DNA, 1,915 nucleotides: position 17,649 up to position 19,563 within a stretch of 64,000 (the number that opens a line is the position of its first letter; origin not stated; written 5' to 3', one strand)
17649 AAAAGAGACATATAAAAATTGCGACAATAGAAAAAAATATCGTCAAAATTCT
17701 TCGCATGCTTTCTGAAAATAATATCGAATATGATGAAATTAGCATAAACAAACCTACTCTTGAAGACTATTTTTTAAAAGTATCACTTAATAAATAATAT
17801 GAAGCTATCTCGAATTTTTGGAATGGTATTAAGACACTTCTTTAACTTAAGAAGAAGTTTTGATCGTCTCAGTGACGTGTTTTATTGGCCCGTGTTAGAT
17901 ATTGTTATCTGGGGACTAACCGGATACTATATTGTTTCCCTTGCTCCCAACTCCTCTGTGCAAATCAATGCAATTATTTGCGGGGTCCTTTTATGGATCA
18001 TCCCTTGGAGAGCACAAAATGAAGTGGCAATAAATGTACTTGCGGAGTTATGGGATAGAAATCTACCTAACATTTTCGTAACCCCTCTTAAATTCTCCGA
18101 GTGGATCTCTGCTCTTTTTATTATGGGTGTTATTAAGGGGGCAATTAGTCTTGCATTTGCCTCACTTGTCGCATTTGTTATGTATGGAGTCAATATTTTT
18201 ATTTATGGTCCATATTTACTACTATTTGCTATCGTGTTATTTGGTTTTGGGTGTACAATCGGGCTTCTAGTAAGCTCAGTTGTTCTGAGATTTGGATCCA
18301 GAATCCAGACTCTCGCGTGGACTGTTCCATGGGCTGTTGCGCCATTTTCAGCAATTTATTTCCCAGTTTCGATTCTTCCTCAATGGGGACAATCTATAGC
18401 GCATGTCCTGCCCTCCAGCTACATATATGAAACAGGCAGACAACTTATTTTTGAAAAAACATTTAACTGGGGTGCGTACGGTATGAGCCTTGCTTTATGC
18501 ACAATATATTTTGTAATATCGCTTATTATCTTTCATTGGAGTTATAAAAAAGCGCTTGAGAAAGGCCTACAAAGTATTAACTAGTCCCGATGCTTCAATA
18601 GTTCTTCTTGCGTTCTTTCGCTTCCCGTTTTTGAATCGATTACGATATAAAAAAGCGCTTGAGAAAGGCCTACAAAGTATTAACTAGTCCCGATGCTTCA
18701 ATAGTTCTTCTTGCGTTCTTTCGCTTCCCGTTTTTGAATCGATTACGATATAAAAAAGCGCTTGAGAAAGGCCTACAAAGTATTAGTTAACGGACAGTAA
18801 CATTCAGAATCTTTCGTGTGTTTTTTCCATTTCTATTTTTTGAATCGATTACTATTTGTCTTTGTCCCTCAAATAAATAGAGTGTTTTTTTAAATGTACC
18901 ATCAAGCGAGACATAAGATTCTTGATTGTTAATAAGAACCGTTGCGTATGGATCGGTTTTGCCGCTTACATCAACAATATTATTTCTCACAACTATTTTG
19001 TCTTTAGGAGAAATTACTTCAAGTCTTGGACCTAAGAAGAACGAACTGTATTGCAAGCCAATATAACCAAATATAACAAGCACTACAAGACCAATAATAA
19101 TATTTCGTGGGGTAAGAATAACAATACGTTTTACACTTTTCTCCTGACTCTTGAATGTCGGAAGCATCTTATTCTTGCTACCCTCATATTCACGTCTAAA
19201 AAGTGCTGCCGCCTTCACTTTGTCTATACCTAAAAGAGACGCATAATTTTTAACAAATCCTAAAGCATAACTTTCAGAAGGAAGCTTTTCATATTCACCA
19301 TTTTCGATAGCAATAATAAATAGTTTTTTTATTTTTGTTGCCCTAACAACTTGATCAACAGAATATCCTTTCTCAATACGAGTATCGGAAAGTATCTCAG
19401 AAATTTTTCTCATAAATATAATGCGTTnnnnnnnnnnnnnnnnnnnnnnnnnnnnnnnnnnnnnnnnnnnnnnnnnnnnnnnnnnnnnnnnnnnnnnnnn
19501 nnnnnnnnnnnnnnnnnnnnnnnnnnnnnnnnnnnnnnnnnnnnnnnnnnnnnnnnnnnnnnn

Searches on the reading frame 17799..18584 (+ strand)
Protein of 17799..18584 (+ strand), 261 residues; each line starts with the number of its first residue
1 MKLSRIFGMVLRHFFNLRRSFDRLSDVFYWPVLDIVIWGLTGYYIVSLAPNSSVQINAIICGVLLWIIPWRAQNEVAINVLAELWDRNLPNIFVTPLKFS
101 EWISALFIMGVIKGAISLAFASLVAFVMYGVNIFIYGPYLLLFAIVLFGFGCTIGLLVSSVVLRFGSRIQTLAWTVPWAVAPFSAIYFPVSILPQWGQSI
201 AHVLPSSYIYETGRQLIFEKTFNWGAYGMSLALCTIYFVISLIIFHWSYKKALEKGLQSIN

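Call 62: search_protein_families(library=pfam, proteins=[window:17799-18584:+], max_evalue=0.001)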
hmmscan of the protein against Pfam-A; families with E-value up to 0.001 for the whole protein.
window:17799-18584:+ (261 aa): 2 families
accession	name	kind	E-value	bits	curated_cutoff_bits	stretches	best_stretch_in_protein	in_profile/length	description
PF12698.13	ABC2_membrane_3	-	3.6e-06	26.8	31.6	1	50-244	154-344/347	ABC-2 family transporter protein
PF01061.29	ABC2_membrane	-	0.00015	21.8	26.9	1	25-218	18-211/211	ABC-2 type transporter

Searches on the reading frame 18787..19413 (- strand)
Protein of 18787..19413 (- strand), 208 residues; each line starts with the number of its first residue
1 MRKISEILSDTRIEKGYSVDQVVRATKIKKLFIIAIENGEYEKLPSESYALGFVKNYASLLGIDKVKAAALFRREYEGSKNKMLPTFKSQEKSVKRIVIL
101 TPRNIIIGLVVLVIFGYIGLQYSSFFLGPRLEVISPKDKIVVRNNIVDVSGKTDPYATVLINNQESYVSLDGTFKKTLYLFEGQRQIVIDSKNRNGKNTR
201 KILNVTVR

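Call 62: search_protein_families(library=pfam, proteins=[window:18787-19413:-], max_evalue=0.001)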
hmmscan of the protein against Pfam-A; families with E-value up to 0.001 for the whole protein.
window:18787-19413:- (208 aa): 3 families
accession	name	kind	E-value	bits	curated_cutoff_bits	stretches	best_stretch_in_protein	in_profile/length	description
PF13413.12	HTH_25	-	5.3e-19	68.2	24.6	1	8-65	2-59/62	Helix-turn-helix domain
PF09136.16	Glucodextran_B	-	2.8e-11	43.6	27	1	129-207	1-81/83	Glucodextranase, domain B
PF12844.13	HTH_19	-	3e-05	24.3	30.2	1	10-66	6-56/64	Helix-turn-helix domain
